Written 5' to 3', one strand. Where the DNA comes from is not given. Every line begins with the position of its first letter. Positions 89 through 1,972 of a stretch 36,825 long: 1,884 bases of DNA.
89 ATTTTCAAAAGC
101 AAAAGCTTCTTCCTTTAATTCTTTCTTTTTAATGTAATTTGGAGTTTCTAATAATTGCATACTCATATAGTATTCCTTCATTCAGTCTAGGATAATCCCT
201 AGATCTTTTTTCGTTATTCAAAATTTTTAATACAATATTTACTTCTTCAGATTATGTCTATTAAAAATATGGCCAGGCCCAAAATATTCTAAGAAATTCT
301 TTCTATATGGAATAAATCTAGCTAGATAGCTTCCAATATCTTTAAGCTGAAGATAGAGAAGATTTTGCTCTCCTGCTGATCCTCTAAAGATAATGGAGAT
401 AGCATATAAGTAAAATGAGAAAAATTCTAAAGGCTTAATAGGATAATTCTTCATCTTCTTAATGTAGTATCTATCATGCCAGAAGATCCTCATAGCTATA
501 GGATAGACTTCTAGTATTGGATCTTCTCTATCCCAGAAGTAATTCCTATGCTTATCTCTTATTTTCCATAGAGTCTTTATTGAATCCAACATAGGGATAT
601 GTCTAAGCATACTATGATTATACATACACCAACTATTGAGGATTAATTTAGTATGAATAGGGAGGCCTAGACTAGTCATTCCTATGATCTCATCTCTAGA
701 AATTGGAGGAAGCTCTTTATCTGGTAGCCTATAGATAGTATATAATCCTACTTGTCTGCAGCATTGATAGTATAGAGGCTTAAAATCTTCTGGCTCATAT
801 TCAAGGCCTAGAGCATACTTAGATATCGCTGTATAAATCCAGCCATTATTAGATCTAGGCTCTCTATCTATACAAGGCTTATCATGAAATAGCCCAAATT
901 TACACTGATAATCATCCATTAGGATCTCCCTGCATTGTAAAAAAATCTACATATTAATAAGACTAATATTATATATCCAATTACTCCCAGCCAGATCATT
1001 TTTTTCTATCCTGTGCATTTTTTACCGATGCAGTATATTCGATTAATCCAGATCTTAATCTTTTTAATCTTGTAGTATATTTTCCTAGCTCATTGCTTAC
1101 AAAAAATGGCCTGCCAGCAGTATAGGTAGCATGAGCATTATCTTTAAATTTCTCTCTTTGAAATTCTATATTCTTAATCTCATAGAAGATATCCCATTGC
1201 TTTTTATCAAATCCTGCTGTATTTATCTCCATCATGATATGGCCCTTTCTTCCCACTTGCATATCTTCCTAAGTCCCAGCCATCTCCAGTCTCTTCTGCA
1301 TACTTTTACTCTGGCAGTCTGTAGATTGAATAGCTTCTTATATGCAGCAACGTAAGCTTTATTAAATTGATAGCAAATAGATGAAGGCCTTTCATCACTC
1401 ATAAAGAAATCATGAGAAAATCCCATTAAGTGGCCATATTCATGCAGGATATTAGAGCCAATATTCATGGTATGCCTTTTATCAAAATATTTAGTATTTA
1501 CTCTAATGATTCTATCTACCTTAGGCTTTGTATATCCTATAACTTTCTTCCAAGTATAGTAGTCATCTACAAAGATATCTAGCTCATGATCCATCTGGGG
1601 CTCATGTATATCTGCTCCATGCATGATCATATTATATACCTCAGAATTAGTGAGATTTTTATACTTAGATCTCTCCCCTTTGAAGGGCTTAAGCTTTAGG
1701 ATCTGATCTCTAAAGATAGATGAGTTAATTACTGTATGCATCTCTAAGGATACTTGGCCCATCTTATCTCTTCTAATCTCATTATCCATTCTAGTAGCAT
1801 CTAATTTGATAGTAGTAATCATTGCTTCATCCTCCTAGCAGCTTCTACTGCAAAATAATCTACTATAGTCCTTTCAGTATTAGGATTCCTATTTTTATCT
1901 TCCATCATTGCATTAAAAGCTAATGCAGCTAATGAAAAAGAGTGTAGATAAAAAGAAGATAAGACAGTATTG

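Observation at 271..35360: Highly iterated 9-bp palindrome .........: 15 exact copies at 13 loci, written into ORFs with otherwise rare codons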

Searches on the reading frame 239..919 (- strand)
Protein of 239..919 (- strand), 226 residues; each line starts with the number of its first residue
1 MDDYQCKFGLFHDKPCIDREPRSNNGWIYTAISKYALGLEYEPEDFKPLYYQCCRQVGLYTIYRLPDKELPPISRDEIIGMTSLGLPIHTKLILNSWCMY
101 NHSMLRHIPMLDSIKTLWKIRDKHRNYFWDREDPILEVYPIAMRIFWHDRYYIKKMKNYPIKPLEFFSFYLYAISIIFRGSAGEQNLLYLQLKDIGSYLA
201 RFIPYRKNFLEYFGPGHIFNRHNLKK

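Call 7: search_protein_families(library=pfam, proteins=[window:239-919:-])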
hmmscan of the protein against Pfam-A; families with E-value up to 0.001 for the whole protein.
window:239-919:- (226 aa): 0 families

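Call 44: search_protein_families(library=phrogs, proteins=[window:239-919:-], max_evalue=0.01)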
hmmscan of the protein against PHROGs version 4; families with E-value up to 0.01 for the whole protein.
window:239-919:- (226 aa): 0 families

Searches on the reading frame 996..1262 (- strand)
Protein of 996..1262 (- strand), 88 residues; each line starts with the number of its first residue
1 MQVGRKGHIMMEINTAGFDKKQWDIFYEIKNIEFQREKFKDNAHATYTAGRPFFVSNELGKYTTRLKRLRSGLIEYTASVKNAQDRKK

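Call 44: search_protein_families(library=phrogs, proteins=[window:996-1262:-], max_evalue=0.01)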
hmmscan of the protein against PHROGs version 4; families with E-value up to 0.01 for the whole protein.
window:996-1262:- (88 aa): 0 families

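Call 67: search_protein_families(library=pfam, max_evalue=0.01, proteins=[window:996-1262:-])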
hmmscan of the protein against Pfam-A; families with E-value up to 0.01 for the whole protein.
window:996-1262:- (88 aa): 0 families

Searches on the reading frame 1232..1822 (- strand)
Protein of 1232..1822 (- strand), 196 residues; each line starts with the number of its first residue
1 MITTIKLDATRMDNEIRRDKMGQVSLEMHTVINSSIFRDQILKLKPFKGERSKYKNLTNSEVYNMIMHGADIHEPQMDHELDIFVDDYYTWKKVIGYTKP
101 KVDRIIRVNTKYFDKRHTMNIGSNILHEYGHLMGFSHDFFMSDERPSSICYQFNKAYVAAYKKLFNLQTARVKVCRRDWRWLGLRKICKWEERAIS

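Call 44: search_protein_families(library=phrogs, proteins=[window:1232-1822:-], max_evalue=0.01)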
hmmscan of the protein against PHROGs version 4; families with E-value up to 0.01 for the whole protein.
window:1232-1822:- (196 aa): 0 families

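Call 67: search_protein_families(library=pfam, max_evalue=0.01, proteins=[window:1232-1822:-])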
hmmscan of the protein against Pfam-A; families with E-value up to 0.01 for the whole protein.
window:1232-1822:- (196 aa): 1 family
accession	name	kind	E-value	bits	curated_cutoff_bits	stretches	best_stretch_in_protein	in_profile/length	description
PF05572.19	Peptidase_M43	-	0.0098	16.3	23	0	93-140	40-87/152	Pregnancy-associated plasma protein-A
